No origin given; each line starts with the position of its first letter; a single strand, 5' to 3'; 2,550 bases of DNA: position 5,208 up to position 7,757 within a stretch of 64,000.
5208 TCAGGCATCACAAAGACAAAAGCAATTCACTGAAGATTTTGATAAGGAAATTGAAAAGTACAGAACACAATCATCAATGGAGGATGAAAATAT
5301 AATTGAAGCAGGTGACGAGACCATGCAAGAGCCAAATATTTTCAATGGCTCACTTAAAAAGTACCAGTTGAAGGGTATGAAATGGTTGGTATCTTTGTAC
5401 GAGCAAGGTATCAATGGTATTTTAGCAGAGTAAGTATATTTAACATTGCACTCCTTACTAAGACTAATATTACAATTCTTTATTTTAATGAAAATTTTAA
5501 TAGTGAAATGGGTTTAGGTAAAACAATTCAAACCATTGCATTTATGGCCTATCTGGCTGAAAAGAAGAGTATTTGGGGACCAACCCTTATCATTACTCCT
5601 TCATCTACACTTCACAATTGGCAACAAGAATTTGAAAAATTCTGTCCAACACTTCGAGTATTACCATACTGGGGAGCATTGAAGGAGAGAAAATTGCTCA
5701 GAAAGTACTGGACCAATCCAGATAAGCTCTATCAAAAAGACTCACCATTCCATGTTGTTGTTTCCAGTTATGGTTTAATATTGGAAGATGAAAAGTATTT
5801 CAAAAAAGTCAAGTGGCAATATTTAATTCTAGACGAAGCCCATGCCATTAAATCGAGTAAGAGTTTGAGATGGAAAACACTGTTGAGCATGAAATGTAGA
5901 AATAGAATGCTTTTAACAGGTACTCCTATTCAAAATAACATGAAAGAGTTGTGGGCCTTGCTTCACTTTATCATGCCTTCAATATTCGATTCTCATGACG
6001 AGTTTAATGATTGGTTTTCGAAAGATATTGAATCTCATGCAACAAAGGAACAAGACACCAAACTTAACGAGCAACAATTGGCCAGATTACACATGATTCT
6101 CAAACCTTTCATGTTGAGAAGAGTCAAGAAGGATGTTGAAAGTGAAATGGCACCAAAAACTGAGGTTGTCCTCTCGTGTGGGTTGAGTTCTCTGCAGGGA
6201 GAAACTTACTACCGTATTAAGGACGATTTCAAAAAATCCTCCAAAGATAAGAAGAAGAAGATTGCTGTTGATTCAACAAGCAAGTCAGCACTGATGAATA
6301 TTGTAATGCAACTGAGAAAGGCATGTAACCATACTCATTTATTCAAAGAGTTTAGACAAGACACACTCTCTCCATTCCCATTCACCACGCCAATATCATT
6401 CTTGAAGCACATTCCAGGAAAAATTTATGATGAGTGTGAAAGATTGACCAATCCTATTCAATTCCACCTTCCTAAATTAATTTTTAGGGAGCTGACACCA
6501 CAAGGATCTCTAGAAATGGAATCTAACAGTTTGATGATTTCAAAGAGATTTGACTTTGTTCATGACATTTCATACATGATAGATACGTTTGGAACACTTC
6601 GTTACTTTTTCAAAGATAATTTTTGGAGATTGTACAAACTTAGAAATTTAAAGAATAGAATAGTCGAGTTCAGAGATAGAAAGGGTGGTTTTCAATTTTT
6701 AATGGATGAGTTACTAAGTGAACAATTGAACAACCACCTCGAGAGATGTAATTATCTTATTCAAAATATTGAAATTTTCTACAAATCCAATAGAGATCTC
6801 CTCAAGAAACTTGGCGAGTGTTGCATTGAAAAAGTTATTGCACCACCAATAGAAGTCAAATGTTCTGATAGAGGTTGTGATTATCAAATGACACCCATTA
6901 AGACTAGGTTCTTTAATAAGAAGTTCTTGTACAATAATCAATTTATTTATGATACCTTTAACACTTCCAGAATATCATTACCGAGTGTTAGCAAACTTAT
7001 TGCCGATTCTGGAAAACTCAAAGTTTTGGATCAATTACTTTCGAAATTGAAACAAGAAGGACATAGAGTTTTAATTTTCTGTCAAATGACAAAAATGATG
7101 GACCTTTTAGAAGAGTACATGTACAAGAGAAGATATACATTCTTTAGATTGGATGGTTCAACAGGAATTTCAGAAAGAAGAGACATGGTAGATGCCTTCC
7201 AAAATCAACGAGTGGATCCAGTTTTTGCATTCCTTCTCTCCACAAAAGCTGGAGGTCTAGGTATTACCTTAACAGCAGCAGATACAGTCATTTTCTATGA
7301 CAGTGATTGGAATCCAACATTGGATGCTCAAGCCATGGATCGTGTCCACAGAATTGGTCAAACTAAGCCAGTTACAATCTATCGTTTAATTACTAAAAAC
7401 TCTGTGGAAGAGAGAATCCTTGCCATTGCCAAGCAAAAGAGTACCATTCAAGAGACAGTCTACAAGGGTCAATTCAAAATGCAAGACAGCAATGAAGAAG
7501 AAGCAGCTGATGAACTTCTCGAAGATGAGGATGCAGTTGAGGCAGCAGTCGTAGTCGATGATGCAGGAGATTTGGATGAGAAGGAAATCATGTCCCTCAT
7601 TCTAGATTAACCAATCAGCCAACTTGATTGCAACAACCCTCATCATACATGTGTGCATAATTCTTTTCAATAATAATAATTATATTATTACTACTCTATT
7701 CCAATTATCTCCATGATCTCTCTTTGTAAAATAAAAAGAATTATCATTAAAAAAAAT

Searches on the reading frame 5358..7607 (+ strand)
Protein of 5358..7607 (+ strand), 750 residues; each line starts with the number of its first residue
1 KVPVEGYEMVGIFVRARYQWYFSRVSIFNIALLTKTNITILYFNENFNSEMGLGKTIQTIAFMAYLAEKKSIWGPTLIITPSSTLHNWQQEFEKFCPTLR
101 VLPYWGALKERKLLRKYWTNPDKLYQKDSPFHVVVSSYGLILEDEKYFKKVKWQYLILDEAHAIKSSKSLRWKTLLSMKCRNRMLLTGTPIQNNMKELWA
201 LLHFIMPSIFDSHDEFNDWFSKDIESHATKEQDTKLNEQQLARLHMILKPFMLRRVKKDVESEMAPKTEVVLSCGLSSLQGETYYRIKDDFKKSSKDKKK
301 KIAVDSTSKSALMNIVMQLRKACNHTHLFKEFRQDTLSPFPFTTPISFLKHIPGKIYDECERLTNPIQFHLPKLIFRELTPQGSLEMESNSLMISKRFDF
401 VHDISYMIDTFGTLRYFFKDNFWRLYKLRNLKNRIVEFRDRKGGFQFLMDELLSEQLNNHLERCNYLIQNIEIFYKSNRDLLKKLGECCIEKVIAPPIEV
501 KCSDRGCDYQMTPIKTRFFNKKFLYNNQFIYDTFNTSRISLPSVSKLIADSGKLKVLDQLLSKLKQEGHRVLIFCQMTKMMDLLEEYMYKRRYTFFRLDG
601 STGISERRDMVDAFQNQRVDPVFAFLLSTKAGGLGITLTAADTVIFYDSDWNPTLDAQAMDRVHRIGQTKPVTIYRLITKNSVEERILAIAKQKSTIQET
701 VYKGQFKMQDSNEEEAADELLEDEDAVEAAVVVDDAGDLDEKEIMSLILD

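Call 22: search_protein_families(library=pfam, proteins=[window:5358-7607:+], max_evalue=0.01)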
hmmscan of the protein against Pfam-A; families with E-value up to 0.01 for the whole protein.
window:5358-7607:+ (750 aa): 6 families
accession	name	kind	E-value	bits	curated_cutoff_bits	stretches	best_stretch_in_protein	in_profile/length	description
PF00176.29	SNF2-rel_dom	-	7e-77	258.8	24.9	1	50-327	25-289/290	SNF2-related domain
PF00271.37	Helicase_C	-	1.5e-26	93.3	23.5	1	553-667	2-110/110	Helicase conserved C-terminal domain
PF11496.14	HDA2-3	-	9.9e-12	45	27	1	545-695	83-237/278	Class II histone deacetylase complex subunits 2 and 3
PF04851.21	ResIII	-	1.1e-09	38.9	22.5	1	48-191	29-163/164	Type III restriction enzyme, res subunit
PF00270.35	DEAD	-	4.5e-08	33.4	26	1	49-197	21-166/167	DEAD/DEAH box helicase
PF13245.12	AAA_19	-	0.0073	16.9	25.1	0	551-748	22-111/134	AAA domain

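Call 31: find_homologous_proteins(query=window:5505-7607:+, max_evalue=1e-50)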
Query window:5505-7607:+ (701 aa): 4314 proteins with E <= 1e-50 among 8000 candidates; the best 120 are listed.
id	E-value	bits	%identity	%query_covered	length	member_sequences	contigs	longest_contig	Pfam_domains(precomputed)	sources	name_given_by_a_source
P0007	1.6e-214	732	52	100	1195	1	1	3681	PF00270.36,PF00176.30,PF11496.15,PF13892.12,PF00271.38,PF04851.22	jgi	jgi:DNA helicase INO80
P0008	2.7e-190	652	63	34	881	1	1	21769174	PF00270.36,PF00176.30,PF00271.38,PF04851.22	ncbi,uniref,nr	ncbi:hypothetical protein F2Q68_00026230 [Brassica cretica]|uniref:Chromatin-remodeling ATPase INO80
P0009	1.4e-187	643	49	96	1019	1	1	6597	PF00270.36,PF00176.30,PF13892.12,PF00271.38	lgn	-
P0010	7.8e-186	638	49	96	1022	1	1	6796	PF00270.36,PF00176.30,PF13892.12,PF00271.38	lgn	-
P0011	4.9e-184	632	57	47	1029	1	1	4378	PF00176.30,PF11496.15,PF00271.38,PF04851.22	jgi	-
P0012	8.2e-184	631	48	97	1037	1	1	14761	PF00176.30,PF11496.15,PF13892.12,PF00271.38,PF04851.22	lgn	-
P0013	2.7e-183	629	56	47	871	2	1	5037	PF00176.30,PF11496.15,PF00271.38,PF04851.22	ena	-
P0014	5.1e-183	628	45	97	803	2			PF00176.30,PF11496.15,PF00271.38,PF04851.22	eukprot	eukprot:TRINITY_DN10352_c0_g1_i1.p1 TRINITY_DN10352_c0_g1~~TRINITY_DN10352_c0_g1_i1.p1 ORF type:comp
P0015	1.1e-182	627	46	96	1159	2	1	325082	PF00176.30,PF11496.15,PF13892.12,PF00271.38,PF04851.22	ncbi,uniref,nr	ncbi:SNF2 family N-terminal domain-containing protein [Gamsiella multidivaricata]|uniref:SNF2 family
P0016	2.3e-182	626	46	94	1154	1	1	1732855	PF00176.30,PF11496.15,PF13892.12,PF00271.38,PF04851.22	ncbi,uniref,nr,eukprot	ncbi:SNF2 family N-terminal domain-domain-containing protein [Lobosporangium transversale]|uniref:Ch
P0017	1.0e-181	624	54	50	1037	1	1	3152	PF00270.36,PF00176.30,PF11496.15,PF13892.12,PF00271.38,PF04851.22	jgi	-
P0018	1.4e-181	624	46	97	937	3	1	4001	PF00270.36,PF00176.30,PF11496.15,PF13892.12,PF00271.38,PF04851.22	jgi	-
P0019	2.1e-181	623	46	94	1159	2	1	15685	PF00176.30,PF11496.15,PF13892.12,PF00271.38,PF04851.22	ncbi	ncbi:SNF2 family N-terminal domain-containing protein, partial [Dissophora ornata]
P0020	7.1e-181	621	45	97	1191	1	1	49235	PF00176.30,PF13892.12,PF00271.38,PF04851.22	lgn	-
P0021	7.6e-181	621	56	47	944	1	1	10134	PF00176.30,PF11496.15,PF13892.12,PF00271.38,PF04851.22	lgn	-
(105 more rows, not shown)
